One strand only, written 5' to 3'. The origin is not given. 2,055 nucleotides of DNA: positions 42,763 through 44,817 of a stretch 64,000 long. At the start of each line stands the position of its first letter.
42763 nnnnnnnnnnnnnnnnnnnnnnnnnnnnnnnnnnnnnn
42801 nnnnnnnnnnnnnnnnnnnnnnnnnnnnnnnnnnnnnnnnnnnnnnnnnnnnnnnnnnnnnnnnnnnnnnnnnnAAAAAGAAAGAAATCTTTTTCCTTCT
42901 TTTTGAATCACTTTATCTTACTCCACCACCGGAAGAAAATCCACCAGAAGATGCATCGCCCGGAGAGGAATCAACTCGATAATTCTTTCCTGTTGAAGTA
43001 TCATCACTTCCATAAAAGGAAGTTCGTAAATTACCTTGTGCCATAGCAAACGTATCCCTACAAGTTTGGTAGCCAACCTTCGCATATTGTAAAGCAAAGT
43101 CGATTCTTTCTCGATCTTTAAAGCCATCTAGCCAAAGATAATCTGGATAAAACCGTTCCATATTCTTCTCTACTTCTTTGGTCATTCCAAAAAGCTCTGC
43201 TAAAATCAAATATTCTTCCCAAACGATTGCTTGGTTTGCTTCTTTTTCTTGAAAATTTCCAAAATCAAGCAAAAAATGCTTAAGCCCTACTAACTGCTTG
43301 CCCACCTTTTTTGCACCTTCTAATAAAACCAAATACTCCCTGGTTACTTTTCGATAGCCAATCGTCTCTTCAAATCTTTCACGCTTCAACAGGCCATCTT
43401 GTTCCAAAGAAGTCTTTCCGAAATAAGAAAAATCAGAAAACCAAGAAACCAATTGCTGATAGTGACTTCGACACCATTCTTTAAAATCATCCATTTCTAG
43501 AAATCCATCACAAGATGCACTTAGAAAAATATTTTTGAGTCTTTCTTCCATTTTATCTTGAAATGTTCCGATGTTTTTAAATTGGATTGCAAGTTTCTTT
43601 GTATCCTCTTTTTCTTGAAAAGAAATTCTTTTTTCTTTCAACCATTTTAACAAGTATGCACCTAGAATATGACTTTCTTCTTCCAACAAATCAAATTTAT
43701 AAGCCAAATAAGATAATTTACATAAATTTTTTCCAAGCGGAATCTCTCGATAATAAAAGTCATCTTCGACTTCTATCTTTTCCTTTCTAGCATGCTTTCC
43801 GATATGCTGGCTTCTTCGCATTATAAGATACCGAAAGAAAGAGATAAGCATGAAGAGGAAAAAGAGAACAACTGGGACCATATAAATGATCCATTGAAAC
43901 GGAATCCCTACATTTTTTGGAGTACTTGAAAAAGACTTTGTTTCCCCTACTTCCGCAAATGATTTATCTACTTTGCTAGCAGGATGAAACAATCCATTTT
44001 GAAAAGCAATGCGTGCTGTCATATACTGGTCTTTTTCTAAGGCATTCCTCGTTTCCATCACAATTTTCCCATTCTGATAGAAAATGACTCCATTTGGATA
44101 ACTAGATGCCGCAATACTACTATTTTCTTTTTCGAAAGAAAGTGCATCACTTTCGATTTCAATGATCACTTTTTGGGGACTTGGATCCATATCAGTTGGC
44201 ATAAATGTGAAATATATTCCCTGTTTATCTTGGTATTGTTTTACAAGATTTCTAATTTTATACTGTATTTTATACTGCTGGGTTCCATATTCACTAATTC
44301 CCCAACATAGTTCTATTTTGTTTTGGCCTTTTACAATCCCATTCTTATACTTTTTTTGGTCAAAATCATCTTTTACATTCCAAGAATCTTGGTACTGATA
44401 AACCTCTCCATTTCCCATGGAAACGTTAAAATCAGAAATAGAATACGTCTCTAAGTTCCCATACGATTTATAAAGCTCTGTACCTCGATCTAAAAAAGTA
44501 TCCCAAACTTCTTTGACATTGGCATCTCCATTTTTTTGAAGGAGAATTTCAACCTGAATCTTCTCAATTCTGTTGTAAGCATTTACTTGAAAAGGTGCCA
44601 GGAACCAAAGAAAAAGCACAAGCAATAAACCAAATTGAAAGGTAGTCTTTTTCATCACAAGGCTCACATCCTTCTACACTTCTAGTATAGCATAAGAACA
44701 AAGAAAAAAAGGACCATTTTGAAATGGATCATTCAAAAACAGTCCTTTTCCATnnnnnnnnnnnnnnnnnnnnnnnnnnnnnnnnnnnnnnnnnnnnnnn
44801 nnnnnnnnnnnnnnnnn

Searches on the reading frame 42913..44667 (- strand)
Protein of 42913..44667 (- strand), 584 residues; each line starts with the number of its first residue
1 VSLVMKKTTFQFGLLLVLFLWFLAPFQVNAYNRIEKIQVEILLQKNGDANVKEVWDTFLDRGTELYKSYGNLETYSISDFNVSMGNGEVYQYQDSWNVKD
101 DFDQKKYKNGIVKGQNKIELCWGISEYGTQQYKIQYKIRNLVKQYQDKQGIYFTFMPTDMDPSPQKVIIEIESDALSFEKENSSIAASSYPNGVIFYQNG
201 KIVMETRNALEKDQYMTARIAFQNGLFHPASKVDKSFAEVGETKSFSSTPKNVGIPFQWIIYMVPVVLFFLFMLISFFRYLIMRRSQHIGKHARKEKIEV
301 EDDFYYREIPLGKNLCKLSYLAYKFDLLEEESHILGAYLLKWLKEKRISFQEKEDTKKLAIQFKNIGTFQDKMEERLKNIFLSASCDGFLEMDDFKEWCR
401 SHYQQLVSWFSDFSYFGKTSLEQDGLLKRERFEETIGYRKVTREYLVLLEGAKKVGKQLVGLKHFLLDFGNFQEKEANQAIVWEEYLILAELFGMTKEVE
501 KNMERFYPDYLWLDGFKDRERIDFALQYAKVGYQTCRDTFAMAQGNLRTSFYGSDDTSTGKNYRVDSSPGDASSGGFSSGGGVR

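Call 89: search_protein_families(library=pfam, proteins=[window:42913-44667:-], max_evalue=0.01)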
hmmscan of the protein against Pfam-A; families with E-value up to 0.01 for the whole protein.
window:42913-44667:- (584 aa): 2 families
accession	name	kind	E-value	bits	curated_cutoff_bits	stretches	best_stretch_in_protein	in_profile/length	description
PF20990.2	DUF2207_C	-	1.1e-10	42.2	33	1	453-503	197-247/247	Predicted membrane protein (DUF2207) C-terminal domain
PF09972.14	DUF2207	-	4e-10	40.6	24.4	1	33-222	1-172/172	Predicted membrane protein (DUF2207) N-terminal domain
